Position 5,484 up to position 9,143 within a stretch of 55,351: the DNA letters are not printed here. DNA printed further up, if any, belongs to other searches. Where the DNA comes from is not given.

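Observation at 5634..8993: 1119-aa secreted protein with an unusual domain chain: propeller, CarboxypepD_reg, SH3-like/SLT muramidase, InlB-B-repeat, sorting tail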

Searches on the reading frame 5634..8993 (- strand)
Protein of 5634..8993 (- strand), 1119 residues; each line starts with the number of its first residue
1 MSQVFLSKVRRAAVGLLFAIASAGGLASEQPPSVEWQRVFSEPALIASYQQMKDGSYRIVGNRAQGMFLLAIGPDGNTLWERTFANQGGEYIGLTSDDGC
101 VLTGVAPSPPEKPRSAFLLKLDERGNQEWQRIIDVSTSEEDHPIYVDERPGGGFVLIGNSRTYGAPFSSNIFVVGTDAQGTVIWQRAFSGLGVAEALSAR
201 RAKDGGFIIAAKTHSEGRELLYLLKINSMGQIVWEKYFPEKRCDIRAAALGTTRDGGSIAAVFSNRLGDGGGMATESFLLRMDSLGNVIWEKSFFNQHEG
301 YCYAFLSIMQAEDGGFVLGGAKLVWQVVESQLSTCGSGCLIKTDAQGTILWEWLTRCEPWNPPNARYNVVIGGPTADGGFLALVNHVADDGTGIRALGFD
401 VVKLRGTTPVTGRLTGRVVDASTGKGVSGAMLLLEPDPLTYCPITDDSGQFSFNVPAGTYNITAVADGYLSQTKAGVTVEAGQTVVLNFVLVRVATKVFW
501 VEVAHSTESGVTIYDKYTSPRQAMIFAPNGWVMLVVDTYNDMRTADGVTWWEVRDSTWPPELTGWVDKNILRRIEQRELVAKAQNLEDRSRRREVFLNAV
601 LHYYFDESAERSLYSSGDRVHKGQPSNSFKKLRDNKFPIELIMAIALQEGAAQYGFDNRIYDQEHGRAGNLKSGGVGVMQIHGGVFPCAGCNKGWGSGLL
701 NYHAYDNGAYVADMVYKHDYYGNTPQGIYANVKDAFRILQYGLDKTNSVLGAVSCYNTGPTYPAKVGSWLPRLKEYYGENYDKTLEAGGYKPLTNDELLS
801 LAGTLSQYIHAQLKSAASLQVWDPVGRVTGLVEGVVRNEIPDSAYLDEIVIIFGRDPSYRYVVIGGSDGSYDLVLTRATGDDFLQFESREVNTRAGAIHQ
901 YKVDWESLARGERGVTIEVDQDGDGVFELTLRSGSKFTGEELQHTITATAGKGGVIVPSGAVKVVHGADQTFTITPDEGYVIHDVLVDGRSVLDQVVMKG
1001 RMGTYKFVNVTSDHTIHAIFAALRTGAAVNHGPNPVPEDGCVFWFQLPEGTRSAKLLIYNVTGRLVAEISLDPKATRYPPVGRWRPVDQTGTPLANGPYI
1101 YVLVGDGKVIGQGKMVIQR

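Call 3: search_protein_families(library=pfam, proteins=[window:5634-8993:-], max_evalue=1)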
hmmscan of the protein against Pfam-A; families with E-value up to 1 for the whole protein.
window:5634-8993:- (1119 aa): 6 families
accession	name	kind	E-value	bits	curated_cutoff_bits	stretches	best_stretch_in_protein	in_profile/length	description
PF13620.12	CarboxypepD_reg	-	7.1e-17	62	32.3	1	414-491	2-81/82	Carboxypeptidase regulatory-like domain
PF13715.12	CarbopepD_reg_2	-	5.2e-07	30.1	32.2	1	414-491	1-76/88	CarboxypepD_reg-like domain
PF14686.12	fn3_3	-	6.9e-06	26.2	24.4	1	441-485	27-73/75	Polysaccharide lyase family 4, domain II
PF18998.6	Flg_new_2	-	0.00078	19.8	23.6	1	944-989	1-44/73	Divergent InlB B-repeat domain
PF13860.13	FlgD_ig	-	0.0011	19.3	27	1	1045-1101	16-71/79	FlgD Ig-like domain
PF08308.17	PEGA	-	0.061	13.7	20.8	1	454-493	31-69/71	PEGA domain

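Call 4: search_protein_families(library=ncbifam, proteins=[window:5634-8993:-], max_evalue=1)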
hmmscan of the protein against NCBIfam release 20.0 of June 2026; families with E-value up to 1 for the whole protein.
window:5634-8993:- (1119 aa): 4 families
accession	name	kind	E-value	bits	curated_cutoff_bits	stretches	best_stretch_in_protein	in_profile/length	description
NF052345.1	S_layer_anammox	exception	2.2e-12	45.2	1400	1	408-498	1309-1398/1596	Kustd1514 family S-layer glycoprotein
NF047494.1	Lepto_SBBP_lipo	equivalog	7.2e-07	28.2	400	3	55-138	150-243/466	SBBP repeat beta-propeller lipoprotein, LipL53 family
TIGR04183.1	Por_Secre_tail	domain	0.05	13.6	23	1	1033-1118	3-72/72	T9SS type A sorting domain-containing protein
NF040788.1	S-lay_SlaB_Mtsph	equivalog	0.05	12.5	700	1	409-507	118-208/416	S-layer protein SlaB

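Call 5: search_solved_structures(query=window:5634-8993:-, max_evalue=10, show_alignments=3)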
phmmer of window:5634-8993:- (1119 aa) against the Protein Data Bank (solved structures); distinct sequences matched with E-value up to 10: 5.
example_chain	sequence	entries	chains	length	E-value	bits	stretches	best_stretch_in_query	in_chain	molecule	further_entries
5aq0_A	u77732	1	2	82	0.0081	17.2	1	415-491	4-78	CARBOXYPEPTIDASE D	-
9j6z_A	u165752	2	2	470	0.033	15.1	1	415-511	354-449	Carboxypeptidase D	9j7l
4u3s_B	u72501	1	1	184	0.21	12.5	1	405-483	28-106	Cellulosomal scaffoldin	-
8imi_G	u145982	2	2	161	0.37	11.6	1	980-1035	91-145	ApcB3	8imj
4wi0_B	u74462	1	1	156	0.51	11.2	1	408-484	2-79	Cellulosomal scaffoldin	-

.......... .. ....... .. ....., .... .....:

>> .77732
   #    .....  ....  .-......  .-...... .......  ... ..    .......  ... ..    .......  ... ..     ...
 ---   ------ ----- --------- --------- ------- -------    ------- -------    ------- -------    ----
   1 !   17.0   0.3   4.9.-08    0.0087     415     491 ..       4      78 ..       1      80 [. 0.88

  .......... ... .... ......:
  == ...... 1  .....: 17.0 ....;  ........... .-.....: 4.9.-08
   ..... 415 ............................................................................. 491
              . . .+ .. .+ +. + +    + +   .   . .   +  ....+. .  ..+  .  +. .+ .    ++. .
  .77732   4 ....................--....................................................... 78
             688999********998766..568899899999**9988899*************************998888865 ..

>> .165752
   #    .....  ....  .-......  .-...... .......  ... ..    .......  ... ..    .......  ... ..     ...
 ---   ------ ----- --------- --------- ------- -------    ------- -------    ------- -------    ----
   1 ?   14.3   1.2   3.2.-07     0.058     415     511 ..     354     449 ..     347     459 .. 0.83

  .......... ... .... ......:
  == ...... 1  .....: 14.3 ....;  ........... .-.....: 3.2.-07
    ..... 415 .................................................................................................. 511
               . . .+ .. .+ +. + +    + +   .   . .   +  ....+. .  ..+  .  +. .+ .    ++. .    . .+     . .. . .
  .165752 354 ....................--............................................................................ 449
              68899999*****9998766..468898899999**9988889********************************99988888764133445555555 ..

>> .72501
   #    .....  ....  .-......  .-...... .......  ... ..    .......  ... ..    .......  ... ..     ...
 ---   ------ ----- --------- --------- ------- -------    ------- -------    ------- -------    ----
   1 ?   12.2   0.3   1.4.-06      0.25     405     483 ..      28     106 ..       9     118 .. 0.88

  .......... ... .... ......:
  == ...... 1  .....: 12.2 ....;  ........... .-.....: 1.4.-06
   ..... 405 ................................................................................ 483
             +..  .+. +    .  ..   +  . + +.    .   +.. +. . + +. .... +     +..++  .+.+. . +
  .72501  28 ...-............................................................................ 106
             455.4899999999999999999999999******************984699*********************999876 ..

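Call 9: find_related_loci(query=window:5634-8993:-, collection=genome_contigs, flank=10000)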
Query window:5634-8993:- (1119 aa) in genome_contigs; peptide patterns used: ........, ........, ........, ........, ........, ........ (x = any residue, [..] = any of these).
58 stretches matched a pattern; 2 encode a relative of the query (tblastn E <= 1e-3); 2 distinct loci.
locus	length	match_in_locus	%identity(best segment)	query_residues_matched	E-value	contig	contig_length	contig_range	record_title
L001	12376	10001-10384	42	809-934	5e-25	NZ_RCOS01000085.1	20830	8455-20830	Candidatus Methanodesulfokora washburnensis strain MDKW Ga0080004_1124057, whole genome shotgun sequence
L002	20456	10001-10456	23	139-294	8e-5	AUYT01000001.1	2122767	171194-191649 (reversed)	MAG: candidate division Zixibacteria bacterium RBG-1 RBG1_1C00001, whole genome shotgun sequence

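Call 28: find_encoding_contigs(protein=window:5634-8993:-, flank=10000, max_places=4)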
Protein window:5634-8993:- (1119 aa): no gene with exactly this product is on record in the collection.
